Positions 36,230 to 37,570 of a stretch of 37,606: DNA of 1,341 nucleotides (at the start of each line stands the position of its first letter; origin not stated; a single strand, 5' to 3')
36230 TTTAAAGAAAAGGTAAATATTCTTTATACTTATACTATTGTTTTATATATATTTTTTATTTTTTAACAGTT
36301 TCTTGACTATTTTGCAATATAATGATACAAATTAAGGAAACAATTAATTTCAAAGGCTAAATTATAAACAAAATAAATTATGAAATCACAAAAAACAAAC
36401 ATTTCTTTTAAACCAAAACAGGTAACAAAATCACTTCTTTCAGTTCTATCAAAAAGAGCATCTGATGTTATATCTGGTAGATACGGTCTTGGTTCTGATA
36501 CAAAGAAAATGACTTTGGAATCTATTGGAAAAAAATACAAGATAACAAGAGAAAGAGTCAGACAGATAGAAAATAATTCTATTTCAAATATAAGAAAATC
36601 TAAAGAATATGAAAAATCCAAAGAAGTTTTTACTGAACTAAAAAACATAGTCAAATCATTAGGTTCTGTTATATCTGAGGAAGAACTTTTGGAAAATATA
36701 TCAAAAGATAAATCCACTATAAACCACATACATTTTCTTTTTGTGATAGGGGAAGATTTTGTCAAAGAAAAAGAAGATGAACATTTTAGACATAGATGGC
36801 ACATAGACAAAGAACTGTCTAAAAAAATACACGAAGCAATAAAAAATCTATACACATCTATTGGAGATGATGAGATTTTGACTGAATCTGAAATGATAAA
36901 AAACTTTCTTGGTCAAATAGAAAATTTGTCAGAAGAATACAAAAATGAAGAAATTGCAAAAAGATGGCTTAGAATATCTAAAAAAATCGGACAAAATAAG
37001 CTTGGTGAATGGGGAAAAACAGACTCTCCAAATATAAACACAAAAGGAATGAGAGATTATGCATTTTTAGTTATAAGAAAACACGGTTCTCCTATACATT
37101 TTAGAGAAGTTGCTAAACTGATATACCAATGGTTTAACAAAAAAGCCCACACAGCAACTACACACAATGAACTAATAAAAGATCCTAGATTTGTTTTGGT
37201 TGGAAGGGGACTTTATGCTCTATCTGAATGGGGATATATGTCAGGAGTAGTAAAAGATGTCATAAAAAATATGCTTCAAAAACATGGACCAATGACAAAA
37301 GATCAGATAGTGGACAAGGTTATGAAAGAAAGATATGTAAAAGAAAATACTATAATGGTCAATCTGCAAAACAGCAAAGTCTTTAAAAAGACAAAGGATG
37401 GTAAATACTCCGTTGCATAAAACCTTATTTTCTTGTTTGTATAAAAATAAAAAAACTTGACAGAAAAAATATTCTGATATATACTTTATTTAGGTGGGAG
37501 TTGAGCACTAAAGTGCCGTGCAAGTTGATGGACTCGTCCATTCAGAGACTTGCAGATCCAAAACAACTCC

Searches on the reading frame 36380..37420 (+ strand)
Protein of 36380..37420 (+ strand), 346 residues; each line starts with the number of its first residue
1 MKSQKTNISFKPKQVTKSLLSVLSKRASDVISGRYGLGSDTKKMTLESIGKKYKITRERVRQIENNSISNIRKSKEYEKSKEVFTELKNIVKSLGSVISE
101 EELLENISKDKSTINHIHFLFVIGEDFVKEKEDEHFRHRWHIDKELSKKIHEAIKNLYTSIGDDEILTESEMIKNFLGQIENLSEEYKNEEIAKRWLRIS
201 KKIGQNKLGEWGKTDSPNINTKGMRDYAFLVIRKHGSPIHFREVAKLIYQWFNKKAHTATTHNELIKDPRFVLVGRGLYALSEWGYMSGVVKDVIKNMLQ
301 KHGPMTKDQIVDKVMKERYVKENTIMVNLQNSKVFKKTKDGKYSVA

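Call 8: search_protein_families(library=pfam, max_evalue=0.001, proteins=[window:36380-37420:+])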
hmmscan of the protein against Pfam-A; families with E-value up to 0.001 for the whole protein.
window:36380-37420:+ (346 aa): 2 families
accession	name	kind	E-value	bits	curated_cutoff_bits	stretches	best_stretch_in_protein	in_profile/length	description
PF04545.22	Sigma70_r4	-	1.1e-11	44.4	24.1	1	19-73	1-50/50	Sigma-70, region 4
PF05066.19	HARE-HTH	-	5.4e-08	33.6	25.9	0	224-284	3-71/71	HB1, ASXL, restriction endonuclease HTH domain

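Call 61: find_encoding_contigs(protein=window:36380-37420:+, flank=10000, max_places=4)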
Protein window:36380-37420:+ (346 aa): 1 contig read that carries it; 1 place shown.
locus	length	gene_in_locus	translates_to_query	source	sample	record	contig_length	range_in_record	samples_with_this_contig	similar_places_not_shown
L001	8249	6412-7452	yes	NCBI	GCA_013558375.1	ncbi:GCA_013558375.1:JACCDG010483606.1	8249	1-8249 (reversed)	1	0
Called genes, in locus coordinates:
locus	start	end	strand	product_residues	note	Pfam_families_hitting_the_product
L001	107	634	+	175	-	PF01135:PCMT, PF01209:Ubie_methyltran, PF07021:MetW (weak), PF13489:Methyltransf_23, PF13847:Methyltransf_31, PF08241:Methyltransf_11, PF08242:Methyltransf_12, PF13649:Methyltransf_25, +1 more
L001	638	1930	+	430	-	PF13416:SBP_bac_8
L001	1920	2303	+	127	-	-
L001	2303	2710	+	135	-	PF04956:TrbC (faint), PF18895:T4SS_pilin (weak)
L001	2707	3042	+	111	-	-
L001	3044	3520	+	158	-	PF18895:T4SS_pilin (weak)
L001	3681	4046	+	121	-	PF18895:T4SS_pilin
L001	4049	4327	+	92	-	-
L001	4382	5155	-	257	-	-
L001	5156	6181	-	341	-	PF01145:Band_7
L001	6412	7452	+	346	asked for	PF04545:Sigma70_r4, PF05066:HARE-HTH (faint)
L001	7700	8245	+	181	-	-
